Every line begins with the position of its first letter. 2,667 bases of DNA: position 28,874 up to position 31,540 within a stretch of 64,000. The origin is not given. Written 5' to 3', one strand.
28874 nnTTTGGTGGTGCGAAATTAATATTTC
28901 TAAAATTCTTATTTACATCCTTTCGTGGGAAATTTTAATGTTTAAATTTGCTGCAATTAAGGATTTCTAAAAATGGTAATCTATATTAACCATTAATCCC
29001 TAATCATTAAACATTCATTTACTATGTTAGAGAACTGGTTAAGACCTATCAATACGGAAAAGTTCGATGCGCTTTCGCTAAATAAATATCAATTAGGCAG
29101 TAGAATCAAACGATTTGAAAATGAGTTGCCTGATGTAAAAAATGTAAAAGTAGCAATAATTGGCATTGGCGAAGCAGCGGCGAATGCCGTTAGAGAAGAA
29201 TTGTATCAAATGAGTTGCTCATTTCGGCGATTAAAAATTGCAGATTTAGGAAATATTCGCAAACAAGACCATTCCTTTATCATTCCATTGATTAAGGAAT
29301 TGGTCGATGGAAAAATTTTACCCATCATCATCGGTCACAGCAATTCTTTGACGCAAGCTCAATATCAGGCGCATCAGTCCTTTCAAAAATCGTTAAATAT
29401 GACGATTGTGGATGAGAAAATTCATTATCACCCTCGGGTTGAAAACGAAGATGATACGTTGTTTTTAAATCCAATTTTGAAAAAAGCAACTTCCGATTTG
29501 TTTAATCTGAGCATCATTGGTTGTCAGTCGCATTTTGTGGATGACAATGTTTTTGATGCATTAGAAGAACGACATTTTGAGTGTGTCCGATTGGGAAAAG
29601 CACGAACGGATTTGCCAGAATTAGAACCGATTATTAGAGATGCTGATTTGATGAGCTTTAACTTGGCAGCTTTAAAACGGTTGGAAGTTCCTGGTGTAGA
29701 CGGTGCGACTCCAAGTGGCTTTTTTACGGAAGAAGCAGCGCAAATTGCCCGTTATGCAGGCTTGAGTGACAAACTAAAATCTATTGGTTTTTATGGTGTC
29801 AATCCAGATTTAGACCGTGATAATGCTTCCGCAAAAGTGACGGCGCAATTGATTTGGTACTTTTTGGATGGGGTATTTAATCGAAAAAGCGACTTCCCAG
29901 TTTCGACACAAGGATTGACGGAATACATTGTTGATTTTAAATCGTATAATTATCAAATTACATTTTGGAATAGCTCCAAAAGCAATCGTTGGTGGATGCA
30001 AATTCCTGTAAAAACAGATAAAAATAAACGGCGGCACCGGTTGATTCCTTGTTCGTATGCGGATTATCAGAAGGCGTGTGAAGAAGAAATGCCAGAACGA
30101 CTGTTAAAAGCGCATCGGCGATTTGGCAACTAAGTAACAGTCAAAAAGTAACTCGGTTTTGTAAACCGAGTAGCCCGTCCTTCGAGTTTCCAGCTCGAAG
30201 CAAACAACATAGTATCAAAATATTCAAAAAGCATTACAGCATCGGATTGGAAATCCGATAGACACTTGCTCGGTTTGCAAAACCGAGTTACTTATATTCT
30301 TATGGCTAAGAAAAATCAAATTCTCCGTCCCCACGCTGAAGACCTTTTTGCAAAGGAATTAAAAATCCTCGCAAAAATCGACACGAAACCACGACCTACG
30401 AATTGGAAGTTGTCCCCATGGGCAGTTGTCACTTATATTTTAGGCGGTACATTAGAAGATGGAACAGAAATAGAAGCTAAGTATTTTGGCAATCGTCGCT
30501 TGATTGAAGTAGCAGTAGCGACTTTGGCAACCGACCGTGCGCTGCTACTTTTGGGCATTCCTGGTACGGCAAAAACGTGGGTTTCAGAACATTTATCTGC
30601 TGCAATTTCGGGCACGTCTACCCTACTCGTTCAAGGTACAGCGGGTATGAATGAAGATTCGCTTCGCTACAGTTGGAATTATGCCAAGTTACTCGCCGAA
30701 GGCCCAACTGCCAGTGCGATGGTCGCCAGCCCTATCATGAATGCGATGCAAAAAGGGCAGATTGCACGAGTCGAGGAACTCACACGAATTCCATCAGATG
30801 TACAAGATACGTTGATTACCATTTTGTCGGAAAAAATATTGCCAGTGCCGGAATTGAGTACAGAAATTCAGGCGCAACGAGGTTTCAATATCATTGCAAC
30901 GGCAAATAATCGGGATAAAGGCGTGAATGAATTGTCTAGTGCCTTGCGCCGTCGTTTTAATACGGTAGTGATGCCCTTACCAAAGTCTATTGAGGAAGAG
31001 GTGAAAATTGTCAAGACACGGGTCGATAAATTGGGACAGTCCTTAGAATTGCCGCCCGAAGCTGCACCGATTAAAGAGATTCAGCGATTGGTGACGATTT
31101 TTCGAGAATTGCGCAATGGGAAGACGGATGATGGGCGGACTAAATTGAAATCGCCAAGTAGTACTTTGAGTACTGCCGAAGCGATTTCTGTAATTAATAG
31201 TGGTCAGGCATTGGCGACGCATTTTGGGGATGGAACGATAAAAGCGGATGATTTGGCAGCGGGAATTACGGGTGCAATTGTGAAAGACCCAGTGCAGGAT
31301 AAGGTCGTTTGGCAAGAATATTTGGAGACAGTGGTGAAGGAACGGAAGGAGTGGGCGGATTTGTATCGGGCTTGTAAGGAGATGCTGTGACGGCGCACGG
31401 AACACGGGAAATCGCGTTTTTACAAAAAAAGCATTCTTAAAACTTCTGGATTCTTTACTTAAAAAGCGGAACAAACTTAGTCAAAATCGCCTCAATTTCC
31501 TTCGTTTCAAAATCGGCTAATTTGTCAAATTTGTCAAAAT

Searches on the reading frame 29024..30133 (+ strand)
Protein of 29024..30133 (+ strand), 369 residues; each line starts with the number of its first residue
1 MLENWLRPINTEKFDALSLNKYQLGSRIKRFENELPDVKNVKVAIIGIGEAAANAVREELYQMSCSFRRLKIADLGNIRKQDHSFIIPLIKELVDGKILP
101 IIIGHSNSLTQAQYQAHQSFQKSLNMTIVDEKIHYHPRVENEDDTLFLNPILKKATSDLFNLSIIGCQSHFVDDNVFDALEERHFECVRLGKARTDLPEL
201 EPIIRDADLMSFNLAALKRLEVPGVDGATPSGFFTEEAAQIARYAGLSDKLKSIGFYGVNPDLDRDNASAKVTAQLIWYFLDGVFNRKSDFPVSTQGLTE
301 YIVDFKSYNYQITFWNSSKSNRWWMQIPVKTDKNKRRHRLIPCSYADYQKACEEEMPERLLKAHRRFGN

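Call 76: search_protein_families(library=pfam, proteins=[window:29024-30133:+], max_evalue=0.00001)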
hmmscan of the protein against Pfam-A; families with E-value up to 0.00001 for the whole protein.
window:29024-30133:+ (369 aa): 1 family
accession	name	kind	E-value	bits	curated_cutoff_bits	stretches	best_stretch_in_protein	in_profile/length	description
PF00491.26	Arginase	-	1.2e-06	28.7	22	1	56-280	27-277/280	Arginase family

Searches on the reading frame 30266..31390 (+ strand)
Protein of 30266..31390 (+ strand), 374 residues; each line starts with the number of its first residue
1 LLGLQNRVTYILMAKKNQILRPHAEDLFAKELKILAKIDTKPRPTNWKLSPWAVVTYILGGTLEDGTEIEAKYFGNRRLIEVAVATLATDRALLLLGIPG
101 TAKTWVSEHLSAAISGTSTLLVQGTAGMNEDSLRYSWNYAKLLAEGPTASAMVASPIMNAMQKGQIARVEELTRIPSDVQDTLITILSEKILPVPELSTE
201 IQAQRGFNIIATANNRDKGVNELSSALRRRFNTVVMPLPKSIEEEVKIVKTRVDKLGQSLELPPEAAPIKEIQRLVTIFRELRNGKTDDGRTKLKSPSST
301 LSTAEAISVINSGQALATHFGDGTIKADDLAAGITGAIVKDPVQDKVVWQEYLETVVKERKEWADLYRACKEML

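Call 76: search_protein_families(library=pfam, proteins=[window:30266-31390:+], max_evalue=0.00001)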
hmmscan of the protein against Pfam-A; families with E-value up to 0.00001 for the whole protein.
window:30266-31390:+ (374 aa): 1 family
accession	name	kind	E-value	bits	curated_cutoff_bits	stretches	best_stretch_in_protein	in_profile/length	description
PF07728.20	AAA_5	-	1.5e-37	129.1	22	1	93-231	2-139/139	AAA domain (dynein-related subfamily)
